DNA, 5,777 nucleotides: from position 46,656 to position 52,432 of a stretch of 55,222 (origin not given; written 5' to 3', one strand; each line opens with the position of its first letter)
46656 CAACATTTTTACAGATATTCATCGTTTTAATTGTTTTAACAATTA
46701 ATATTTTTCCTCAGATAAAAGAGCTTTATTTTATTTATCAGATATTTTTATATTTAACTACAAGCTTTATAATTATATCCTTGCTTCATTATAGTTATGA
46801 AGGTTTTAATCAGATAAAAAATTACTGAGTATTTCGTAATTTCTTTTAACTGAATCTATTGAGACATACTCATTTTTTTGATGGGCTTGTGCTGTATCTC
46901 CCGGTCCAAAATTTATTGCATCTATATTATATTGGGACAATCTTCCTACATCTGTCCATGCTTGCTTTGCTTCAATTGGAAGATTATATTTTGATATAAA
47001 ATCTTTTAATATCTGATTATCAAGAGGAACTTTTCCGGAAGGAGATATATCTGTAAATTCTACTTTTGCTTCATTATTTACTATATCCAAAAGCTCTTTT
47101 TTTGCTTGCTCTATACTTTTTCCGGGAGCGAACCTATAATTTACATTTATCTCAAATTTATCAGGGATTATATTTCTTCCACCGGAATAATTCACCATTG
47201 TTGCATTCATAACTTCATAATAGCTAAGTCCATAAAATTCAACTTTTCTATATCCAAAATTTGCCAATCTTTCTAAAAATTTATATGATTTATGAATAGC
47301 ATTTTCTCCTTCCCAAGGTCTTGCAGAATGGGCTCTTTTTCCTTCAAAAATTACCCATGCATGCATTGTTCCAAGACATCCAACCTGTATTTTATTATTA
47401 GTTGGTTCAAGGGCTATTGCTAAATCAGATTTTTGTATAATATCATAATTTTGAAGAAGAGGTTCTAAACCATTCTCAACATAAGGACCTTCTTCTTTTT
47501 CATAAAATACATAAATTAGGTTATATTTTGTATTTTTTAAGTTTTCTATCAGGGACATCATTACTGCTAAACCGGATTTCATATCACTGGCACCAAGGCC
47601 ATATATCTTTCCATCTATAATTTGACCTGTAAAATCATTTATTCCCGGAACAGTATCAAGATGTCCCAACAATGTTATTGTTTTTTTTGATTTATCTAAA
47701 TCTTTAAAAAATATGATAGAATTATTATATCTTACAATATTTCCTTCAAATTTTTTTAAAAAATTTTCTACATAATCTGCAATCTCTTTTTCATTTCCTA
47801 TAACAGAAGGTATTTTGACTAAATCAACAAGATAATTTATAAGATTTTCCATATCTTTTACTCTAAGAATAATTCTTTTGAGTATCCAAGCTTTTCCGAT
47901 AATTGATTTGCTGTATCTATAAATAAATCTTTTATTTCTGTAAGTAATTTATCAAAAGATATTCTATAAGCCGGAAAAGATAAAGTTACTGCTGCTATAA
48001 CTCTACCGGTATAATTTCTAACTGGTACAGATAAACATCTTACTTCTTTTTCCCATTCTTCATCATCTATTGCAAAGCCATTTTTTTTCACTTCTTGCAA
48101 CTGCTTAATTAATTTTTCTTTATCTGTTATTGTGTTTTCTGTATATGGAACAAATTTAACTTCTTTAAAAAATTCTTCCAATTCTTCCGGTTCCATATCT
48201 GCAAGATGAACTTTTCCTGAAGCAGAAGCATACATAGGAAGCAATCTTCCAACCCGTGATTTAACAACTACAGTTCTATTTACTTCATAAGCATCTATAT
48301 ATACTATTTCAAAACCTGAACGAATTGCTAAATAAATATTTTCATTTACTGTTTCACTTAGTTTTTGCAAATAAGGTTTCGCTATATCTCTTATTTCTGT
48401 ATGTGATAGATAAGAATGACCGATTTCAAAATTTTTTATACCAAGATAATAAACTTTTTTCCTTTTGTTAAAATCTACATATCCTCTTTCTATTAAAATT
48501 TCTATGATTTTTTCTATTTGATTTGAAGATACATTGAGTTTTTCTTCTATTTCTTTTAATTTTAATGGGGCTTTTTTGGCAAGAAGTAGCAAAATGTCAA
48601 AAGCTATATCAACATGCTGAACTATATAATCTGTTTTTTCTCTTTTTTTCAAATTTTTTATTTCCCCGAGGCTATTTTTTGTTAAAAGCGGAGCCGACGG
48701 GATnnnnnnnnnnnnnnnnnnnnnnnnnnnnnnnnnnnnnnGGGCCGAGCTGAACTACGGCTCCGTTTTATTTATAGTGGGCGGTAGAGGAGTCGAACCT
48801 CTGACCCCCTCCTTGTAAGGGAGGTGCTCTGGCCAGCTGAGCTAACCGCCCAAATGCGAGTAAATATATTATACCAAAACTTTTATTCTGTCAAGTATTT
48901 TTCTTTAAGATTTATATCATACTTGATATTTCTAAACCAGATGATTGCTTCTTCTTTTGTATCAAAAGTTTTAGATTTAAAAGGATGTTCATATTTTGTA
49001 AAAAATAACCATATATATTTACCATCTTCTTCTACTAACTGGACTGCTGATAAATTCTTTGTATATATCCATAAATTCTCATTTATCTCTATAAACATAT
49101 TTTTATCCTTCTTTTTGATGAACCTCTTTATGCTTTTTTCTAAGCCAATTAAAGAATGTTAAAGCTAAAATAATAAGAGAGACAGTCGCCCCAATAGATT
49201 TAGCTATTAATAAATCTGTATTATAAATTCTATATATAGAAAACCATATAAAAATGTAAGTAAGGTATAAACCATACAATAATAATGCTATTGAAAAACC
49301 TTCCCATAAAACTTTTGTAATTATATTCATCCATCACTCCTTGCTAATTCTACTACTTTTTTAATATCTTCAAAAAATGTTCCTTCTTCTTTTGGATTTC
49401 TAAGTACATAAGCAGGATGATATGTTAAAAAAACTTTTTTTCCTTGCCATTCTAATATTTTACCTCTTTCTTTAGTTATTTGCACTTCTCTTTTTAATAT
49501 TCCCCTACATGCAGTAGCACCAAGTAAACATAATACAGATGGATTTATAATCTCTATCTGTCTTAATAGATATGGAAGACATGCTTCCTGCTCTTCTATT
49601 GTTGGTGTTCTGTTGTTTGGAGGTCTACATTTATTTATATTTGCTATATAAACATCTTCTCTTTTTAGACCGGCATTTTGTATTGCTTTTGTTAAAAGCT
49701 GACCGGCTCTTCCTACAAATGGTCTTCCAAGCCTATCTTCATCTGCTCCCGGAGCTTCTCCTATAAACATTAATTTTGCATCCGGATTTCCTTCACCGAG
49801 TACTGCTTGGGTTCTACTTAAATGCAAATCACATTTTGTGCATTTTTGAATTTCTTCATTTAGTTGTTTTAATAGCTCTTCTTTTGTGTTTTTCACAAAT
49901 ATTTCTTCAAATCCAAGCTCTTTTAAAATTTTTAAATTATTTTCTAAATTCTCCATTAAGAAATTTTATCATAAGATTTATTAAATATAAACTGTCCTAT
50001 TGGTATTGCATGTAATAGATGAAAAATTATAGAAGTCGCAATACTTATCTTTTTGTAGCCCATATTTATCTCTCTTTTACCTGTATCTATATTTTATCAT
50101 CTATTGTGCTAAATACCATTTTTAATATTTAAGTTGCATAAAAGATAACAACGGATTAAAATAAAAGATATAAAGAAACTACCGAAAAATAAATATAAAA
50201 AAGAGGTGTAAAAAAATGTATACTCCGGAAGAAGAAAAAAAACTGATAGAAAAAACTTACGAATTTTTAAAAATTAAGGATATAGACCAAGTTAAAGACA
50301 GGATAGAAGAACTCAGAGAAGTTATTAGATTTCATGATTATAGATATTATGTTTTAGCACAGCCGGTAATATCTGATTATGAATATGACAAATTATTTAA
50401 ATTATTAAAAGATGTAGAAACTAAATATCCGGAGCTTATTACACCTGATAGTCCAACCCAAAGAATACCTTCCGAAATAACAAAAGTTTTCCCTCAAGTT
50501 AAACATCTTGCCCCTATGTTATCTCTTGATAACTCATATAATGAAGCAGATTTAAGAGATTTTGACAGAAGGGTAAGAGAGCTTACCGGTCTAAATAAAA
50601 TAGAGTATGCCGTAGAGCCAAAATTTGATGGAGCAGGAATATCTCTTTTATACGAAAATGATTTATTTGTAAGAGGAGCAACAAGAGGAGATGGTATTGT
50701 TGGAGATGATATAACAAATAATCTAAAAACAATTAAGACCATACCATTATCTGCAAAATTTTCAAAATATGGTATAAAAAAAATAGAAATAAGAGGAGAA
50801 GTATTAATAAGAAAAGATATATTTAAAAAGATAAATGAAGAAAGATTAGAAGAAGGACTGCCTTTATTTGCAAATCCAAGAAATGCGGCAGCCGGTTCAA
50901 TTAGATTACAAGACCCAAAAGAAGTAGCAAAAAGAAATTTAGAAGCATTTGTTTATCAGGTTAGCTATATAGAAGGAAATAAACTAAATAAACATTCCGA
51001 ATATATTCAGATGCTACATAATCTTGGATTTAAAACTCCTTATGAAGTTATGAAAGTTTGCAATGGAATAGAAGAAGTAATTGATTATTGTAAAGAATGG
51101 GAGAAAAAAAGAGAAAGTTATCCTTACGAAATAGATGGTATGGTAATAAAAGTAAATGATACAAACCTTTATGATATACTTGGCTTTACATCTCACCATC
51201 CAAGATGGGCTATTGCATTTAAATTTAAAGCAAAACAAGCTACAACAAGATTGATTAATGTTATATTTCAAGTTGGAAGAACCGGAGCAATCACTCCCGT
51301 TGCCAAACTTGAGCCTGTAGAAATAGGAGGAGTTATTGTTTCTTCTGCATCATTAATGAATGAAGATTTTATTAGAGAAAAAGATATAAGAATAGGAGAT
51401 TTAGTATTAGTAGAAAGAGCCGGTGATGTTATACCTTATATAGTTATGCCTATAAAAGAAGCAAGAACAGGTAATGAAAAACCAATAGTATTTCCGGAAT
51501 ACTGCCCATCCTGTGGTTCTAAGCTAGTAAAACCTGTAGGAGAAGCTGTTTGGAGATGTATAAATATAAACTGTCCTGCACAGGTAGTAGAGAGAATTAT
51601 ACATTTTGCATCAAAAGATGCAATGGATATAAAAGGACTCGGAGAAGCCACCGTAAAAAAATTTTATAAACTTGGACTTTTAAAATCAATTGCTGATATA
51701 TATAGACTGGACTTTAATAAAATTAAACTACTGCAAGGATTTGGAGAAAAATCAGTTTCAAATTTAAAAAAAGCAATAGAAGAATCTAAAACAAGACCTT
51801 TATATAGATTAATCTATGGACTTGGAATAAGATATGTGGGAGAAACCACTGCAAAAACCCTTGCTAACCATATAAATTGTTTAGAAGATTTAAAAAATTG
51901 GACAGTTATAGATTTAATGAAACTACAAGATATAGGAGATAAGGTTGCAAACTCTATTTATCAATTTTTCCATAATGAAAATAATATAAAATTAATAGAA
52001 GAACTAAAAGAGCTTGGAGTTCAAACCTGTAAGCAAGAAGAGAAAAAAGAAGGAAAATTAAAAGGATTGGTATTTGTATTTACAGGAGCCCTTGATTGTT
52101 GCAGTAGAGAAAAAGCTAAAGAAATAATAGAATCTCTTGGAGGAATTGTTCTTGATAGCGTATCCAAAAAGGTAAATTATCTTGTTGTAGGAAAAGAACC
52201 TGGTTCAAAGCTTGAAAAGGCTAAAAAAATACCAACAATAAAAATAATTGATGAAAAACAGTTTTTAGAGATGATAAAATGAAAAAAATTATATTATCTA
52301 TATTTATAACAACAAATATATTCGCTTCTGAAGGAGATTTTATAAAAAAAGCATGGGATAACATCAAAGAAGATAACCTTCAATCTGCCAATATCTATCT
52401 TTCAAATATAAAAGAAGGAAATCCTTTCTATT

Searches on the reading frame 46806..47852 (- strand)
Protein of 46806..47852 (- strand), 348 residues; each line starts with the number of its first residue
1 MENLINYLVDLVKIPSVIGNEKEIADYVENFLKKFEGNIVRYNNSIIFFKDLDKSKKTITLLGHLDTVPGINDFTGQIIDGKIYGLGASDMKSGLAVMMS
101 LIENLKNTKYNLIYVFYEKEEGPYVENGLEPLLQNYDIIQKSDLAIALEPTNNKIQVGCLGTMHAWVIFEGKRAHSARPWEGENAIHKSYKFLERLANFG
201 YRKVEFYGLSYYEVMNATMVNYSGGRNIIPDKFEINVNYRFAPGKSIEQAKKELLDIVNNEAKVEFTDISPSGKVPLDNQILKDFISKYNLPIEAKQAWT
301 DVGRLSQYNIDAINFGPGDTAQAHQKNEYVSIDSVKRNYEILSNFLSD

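Call 55: search_protein_families(library=pfam, proteins=[window:46806-47852:-], max_evalue=0.0001)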
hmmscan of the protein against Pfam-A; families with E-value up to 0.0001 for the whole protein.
window:46806-47852:- (348 aa): 3 families
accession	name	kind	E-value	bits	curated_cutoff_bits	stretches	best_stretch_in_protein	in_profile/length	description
PF01546.33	Peptidase_M20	-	3.7e-23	83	24.6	1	61-346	2-204/206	Peptidase family M20/M25/M40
PF07687.19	M20_dimer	-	4.6e-15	55.9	21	1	161-263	5-104/107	Peptidase dimerisation domain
PF04389.22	Peptidase_M28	-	2.9e-05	24.3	21.3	1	55-122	10-68/193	Peptidase family M28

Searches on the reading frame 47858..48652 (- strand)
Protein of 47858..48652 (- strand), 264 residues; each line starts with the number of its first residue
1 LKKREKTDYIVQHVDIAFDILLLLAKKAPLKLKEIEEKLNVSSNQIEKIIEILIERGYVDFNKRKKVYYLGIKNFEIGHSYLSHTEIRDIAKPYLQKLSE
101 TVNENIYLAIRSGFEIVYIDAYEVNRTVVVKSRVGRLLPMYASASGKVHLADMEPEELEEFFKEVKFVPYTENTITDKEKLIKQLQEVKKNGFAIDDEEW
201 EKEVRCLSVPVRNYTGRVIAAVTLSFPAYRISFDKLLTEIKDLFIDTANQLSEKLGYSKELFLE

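Call 55: search_protein_families(library=pfam, proteins=[window:47858-48652:-], max_evalue=0.0001)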
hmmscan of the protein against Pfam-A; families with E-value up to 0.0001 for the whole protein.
window:47858-48652:- (264 aa): 2 families
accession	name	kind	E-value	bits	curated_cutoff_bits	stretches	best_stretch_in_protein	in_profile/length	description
PF01614.24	IclR_C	-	7.8e-50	169.3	24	1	79-252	1-173/174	Bacterial transcriptional regulator IclR C-terminal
PF01978.25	TrmB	-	3.6e-06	27.2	25.6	1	21-69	14-62/68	Sugar-specific transcriptional regulator TrmB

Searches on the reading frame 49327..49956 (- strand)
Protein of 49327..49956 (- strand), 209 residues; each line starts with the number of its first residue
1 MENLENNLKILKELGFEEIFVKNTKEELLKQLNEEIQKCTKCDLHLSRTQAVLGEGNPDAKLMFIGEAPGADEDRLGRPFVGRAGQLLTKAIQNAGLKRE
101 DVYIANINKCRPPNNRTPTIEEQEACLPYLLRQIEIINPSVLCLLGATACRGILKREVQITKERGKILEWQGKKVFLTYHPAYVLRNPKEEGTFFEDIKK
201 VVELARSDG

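Call 55: search_protein_families(library=pfam, proteins=[window:49327-49956:-], max_evalue=0.0001)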
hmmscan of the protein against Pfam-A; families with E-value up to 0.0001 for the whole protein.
window:49327-49956:- (209 aa): 1 family
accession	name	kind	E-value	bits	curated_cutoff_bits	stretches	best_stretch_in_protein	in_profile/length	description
PF03167.25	UDG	-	5.1e-39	134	24.3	1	54-196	2-134/141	Uracil DNA glycosylase superfamily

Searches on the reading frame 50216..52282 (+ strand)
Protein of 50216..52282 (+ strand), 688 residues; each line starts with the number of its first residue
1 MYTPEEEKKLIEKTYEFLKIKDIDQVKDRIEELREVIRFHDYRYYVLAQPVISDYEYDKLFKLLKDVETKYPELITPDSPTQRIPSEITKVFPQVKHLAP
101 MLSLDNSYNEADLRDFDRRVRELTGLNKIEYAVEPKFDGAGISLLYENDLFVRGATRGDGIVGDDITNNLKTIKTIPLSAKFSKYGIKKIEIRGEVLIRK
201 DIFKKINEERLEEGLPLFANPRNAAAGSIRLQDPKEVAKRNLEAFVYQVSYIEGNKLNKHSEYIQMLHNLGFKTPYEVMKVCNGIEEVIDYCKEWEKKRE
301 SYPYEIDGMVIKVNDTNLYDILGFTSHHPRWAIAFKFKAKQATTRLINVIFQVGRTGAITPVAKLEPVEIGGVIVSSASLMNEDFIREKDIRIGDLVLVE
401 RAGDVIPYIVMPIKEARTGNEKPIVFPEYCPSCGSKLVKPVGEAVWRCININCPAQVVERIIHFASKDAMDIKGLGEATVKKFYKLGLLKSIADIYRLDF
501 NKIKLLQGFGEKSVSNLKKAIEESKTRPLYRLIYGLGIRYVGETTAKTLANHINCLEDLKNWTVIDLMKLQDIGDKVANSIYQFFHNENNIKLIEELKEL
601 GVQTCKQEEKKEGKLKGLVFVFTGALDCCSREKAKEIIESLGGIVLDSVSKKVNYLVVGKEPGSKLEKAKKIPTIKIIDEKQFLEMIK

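Call 55: search_protein_families(library=pfam, proteins=[window:50216-52282:+], max_evalue=0.0001)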
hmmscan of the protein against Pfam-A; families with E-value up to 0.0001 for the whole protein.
window:50216-52282:+ (688 aa): 8 families
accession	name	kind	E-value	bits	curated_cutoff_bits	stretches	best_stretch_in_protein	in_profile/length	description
PF01653.23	DNA_ligase_aden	-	1.4e-99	333.2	27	1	91-340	3-253/253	NAD-dependent DNA ligase adenylation domain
PF03120.22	DNA_ligase_OB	-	1.1e-32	112.2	32.9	1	343-420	1-78/79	NAD-dependent DNA ligase OB-fold domain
PF12826.13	HHH_2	-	3e-21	75.8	27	1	531-594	1-64/64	Helix-hairpin-helix motif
PF14520.12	HHH_5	-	2.5e-13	50.7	27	1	468-522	3-56/57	Helix-hairpin-helix domain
PF00533.33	BRCT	-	5.3e-13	49.5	21.3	1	611-687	2-78/78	BRCA1 C Terminus (BRCT) domain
PF03119.21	DNA_ligase_ZBD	-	2.4e-12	46.9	25.8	1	430-455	2-27/27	NAD-dependent DNA ligase C4 zinc finger domain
PF22745.1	Nlig-Ia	-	3.4e-08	34.4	27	1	26-76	2-52/92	DNA ligase-like, N-terminal NAD+-binding domain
PF12738.14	PTCB-BRCT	-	1.5e-05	25.3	22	1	630-677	12-58/63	twin BRCT domain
